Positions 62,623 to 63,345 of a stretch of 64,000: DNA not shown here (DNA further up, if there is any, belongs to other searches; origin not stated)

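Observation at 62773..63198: Secreted mini-protein of six 21-aa tandem repeats (EYGYNA[KR]GEYVPT[AM]IG[DE]DRV), divergent from a TetR gene with twin palindromic operators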

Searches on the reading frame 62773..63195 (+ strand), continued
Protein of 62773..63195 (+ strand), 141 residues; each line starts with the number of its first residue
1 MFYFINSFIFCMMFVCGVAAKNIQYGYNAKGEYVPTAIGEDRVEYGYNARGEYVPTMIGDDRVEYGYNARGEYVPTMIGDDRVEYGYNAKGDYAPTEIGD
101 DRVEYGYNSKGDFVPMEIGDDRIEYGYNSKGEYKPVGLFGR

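Call 30: search_solved_structures(query=A2, max_evalue=10, show_alignments=3)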
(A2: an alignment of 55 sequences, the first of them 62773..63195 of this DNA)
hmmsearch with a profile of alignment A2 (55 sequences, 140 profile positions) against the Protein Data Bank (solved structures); distinct sequences matched with E-value up to 10: 11.
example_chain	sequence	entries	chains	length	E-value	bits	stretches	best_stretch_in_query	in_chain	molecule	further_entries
8h8a_A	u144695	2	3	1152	6.8e-12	48.2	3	22-129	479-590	Putative Rhs-family protein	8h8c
8h8b_A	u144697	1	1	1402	1.1e-11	47.5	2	22-129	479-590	Putative Rhs-family protein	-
8qjd_A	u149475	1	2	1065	2.8e-07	33.2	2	21-93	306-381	Salmonella bongori Rhs core domain (residues 360-1420)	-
8qjb_A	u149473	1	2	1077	2.9e-07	33.2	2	21-93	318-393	T6SS-associated Rhs core domain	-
8qjc_A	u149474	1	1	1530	7.4e-07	31.8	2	21-93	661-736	T6SS-associated Rhs core and toxin domain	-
9ifo_A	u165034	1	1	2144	3.1e-05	26.6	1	17-134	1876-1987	Teneurin-Like Protein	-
9pt5_A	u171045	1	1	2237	4.2e-05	26.1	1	17-134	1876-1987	Teneurin-like protein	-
7pq5_L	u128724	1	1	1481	0.00058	22.4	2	19-112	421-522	Tre23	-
5my7_A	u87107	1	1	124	0.11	15.1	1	31-77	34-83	Adhesin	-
6gq4_A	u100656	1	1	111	0.39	13.3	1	33-68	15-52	Adhesin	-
6i5b_A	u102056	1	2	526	0.68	12.5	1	48-75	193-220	Uncharacterized protein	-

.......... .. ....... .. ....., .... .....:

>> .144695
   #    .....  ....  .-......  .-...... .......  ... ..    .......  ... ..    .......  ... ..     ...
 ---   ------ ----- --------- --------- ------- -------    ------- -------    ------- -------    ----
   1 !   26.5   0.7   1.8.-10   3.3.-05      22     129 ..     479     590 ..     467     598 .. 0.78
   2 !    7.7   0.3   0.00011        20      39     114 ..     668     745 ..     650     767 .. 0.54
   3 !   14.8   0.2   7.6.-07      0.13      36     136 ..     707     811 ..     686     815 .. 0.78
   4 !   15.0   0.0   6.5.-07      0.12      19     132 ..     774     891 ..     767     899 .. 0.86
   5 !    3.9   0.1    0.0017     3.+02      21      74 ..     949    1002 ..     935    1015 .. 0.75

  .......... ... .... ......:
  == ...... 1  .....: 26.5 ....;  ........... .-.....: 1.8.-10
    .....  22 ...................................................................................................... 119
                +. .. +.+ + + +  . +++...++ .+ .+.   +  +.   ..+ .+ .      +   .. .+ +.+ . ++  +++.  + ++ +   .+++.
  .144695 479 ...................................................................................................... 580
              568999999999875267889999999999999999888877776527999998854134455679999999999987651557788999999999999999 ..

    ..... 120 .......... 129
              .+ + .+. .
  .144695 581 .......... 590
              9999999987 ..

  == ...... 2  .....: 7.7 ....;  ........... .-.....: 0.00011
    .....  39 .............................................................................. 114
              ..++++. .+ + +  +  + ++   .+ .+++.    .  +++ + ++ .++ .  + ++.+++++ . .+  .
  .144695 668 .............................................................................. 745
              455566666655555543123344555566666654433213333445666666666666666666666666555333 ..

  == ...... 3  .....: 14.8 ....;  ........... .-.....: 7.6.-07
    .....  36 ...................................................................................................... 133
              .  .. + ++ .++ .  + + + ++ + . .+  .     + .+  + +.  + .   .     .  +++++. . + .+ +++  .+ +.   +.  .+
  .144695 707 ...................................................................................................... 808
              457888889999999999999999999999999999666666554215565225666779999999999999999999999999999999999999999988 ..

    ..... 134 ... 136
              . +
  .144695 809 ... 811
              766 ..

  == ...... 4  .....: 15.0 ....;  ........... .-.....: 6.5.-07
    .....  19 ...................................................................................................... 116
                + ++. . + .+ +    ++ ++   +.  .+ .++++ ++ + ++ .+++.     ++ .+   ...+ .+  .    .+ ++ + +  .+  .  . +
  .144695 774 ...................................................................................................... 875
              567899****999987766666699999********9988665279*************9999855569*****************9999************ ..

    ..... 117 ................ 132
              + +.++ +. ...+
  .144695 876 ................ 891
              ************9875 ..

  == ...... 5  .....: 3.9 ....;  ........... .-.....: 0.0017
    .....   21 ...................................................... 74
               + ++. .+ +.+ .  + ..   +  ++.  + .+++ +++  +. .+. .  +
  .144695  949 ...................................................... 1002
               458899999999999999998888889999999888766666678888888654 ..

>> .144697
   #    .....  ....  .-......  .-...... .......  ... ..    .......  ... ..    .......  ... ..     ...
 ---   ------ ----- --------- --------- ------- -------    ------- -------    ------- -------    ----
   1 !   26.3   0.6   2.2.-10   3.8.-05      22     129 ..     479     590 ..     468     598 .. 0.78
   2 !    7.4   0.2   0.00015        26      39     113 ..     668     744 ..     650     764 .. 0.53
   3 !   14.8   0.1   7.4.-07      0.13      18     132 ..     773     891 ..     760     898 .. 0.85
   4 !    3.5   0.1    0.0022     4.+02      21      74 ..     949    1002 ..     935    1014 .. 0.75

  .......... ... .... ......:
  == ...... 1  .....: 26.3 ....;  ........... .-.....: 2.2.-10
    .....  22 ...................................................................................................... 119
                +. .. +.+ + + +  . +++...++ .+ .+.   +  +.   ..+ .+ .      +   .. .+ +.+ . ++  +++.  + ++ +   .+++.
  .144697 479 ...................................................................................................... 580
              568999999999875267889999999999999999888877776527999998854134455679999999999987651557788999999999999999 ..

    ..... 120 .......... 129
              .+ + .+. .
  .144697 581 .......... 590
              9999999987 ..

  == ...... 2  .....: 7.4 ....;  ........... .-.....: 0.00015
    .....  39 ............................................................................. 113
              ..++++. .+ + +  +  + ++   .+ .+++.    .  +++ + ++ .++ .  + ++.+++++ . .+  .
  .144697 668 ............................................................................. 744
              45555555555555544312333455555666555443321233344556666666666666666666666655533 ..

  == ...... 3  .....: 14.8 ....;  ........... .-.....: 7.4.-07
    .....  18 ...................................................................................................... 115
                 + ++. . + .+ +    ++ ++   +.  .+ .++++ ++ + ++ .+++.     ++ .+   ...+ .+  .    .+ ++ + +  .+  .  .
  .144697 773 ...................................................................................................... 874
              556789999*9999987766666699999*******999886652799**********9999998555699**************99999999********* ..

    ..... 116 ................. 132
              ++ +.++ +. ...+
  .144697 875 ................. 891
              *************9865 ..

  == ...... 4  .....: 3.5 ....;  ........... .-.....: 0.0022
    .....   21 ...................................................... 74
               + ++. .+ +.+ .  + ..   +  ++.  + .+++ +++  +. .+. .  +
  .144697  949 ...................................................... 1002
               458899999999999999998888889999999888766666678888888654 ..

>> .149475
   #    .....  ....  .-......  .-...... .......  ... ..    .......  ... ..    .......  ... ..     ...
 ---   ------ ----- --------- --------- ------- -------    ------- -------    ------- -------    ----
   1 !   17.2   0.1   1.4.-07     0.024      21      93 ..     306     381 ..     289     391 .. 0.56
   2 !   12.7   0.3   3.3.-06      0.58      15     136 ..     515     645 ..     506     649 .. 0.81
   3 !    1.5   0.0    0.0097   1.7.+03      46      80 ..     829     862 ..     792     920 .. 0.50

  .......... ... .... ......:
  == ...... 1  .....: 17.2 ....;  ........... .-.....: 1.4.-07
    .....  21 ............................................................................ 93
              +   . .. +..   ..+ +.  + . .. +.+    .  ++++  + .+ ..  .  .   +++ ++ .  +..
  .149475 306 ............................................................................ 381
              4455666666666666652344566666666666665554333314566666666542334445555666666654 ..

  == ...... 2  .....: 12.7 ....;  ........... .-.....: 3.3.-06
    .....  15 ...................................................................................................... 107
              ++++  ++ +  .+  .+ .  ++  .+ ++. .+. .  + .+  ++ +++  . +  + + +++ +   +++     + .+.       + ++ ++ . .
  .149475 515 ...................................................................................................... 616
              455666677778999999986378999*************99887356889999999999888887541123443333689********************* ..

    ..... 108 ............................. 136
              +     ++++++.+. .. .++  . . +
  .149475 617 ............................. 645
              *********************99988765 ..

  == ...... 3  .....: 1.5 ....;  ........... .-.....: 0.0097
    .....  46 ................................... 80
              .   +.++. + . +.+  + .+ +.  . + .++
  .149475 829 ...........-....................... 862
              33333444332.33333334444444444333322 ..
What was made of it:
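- On YD/Rhs repeat superfamily (repeat level): The family profile matches PDB 8h8a at 6.8e-12, 8qjd at 2.8e-07, 9ifo at 3.1e-05 and 7pq5 at 5.8e-04 (call 30).
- Closest known: YD / Rhs repeat proteins. Same: The profile-to-sequence matches are significant (8h8a 6.8e-12, call 30).
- The family profile A2 matches Rhs/YD proteins of known structure: 8h8a at 6.8e-12, 8qjd at 2.8e-07, a teneurin-like protein (9ifo) at 3e-05, and Tre23 (7pq5) (call 30). The sequence homology is to soluble YD shells (call 30). The repeat is homologous to YD repeats (call 30).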

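Call 31: search_protein_families(library=pfam, alignment_id=A2, max_evalue=1)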
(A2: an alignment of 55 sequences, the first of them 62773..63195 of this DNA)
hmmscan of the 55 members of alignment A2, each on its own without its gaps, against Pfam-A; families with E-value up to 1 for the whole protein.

A. member 1, window:62773-63195:+ (141 aa): 4 families
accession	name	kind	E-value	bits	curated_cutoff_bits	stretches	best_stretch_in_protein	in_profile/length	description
PF10992.13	Epiplasmin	-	0.00014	22.3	30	0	31-65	46-72/83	Epiplasmin protein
PF11228.13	DUF3027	-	0.025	15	25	0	100-129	66-95/193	Protein of unknown function (DUF3027)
PF18438.7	Glyco_hydro_38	-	0.23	12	28.4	0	108-128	55-75/111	Glycosyl hydrolases family 38 C-terminal domain 1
PF21869.3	Dit-like_CBM2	-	0.27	10.9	27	0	82-109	84-112/228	Distal tail component, second carbohydrate binding domain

B. families by the number of members that match (of 55 scanned): 49 families (the first 25 are shown)
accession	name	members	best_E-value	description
PF24197.1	DUF7422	40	4.4e-08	Family of unknown function (DUF7422)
PF10992.13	Epiplasmin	39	2.2e-05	Epiplasmin protein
PF05593.20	RHS_repeat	30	5.7e-08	RHS Repeat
PF18438.7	Glyco_hydro_38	18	0.0022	Glycosyl hydrolases family 38 C-terminal domain 1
PF12344.14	UvrB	14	4.9e-05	Ultra-violet resistance protein B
PF21869.3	Dit-like_CBM2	13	0.0019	Distal tail component, second carbohydrate binding domain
PF23823.1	DUF7193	13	0.0031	Family of unknown function (DUF7193)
PF23918.1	DUF7257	9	0.0075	Domain of unknown function (DUF7257)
PF12914.13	SH3_7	9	0.0077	SH3 domain of SH3b2 type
PF14020.11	DUF4236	9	0.0095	Protein of unknown function (DUF4236)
PF08177.16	SspN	7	0.00027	Small acid-soluble spore protein N family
PF02933.23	CDC48_2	4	0.0041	Cell division protein 48 (CDC48), domain 2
PF09866.14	DUF2093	4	0.0065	Uncharacterized protein conserved in bacteria (DUF2093)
PF05576.17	Peptidase_S37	4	0.015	PS-10 peptidase S37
PF11228.13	DUF3027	4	0.025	Protein of unknown function (DUF3027)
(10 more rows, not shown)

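Call 32: predict_structure(alignment_id=A3)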
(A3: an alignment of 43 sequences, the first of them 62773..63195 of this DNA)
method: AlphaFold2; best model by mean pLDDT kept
length: 141 residues; sequences in the alignment: 43
mean_pLDDT: 93.2   pTM: 0.77
mean pLDDT of the five models: 93.2, 93.2, 92.9, 92.3, 86.4
residues with pLDDT >= 90: 119; 70-90: 18; 50-70: 4; < 50: 0
segments of 3 or more residues with pLDDT < 50: none
pLDDT, mean of each block of 10 residues (from residue 1): 75 76 96 97 97 97 97 97 97 97 96 96 94 94 72
secondary structure, 60 per line:
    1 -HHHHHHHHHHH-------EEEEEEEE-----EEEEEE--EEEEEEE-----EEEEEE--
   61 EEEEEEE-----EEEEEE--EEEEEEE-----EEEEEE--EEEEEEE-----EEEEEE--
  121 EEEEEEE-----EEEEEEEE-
elements in order: H2-12 E20-27 E33-38 E41-47 E53-58 E61-67 E73-78 E81-87 E93-98 E101-107 E113-118 E121-127 E133-140
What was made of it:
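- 62773..62832 (+): Predicted Sec (signal peptidase I) signal peptide, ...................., with cleavage after V-A-A. AF2 predicts a helix at residues 2-12 (call 32).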

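Call 34: search_protein_families(library=pfam, proteins=[L010:7989-8414:+, L013:7995-8417:+, L018:8001-8420:+, L025:5003-5428:+, L037:7974-8396:+, L033:7995-8417:+, L038:7947-8363:+, L050:2370-2795:+, L044:8049-8483:+, L029:7980-8405:+], max_evalue=0.001)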
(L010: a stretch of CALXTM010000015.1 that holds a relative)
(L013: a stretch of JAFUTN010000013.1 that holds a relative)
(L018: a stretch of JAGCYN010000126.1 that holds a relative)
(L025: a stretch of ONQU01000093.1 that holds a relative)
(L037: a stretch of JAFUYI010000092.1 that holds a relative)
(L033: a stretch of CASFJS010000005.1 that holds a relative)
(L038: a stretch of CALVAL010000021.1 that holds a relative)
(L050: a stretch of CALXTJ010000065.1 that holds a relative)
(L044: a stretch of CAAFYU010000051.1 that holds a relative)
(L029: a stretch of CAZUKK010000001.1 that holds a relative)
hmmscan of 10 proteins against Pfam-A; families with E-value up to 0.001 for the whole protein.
L010:7989-8414:+ (142 aa): 2 families
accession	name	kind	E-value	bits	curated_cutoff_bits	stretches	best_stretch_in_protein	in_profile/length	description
PF24197.1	DUF7422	-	4.4e-08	33.6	27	0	15-44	19-48/69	Family of unknown function (DUF7422)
PF10992.13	Epiplasmin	-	0.00055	20.4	30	0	30-47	56-73/83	Epiplasmin protein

L013:7995-8417:+ (141 aa): 0 families

L018:8001-8420:+ (140 aa): 0 families

L025:5003-5428:+ (142 aa): 2 families
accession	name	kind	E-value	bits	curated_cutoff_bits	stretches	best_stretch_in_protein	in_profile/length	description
PF24197.1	DUF7422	-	7.6e-06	26.4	27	0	18-43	23-48/69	Family of unknown function (DUF7422)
PF10992.13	Epiplasmin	-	0.00081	19.8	30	0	32-65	47-72/83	Epiplasmin protein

L037:7974-8396:+ (141 aa): 0 families

L033:7995-8417:+ (141 aa): 2 families
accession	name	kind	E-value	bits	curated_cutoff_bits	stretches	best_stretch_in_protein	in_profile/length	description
PF10992.13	Epiplasmin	-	0.00019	21.9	30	0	72-85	47-60/83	Epiplasmin protein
PF05593.20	RHS_repeat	-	0.00062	20.5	22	0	116-133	8-28/38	RHS Repeat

L038:7947-8363:+ (139 aa): 3 families
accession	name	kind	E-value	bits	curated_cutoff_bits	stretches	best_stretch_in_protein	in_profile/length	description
PF24197.1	DUF7422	-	3.3e-07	30.8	27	0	15-42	21-48/69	Family of unknown function (DUF7422)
PF05593.20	RHS_repeat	-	7e-07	29.9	22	0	34-50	7-26/38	RHS Repeat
PF12344.14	UvrB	-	0.00013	22.2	27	0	22-38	23-39/43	Ultra-violet resistance protein B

L050:2370-2795:+ (142 aa): 0 families

L044:8049-8483:+ (145 aa): 2 families
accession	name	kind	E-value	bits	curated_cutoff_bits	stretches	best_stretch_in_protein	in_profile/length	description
PF05593.20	RHS_repeat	-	2.7e-06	28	22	0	32-55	2-26/38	RHS Repeat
PF24197.1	DUF7422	-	6.8e-05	23.4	27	0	23-47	24-48/69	Family of unknown function (DUF7422)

L029:7980-8405:+ (142 aa): 3 families
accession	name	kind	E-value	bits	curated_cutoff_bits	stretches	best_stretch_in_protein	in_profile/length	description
PF08177.16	SspN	-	0.00027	21.3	25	0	30-48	8-26/46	Small acid-soluble spore protein N family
PF12344.14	UvrB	-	0.00033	20.9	27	0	22-38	22-38/43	Ultra-violet resistance protein B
PF10992.13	Epiplasmin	-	0.00081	19.8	30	0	52-65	47-60/83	Epiplasmin protein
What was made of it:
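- On YD/Rhs repeat superfamily (repeat level): Pfam RHS_repeat matches 30 of 55 members, with L038 at 29.9 bits and L044 at 28.0 bits against a cut-off of 22 (calls 31, 34).
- Closest known: YD / Rhs repeat proteins. Same: Some family members pass the Pfam cut-off (call 34).
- Two of the ten members scanned individually are above the 22-bit cut-off (L038 29.9 bits, L044 28.0 bits) (calls 31, 34).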
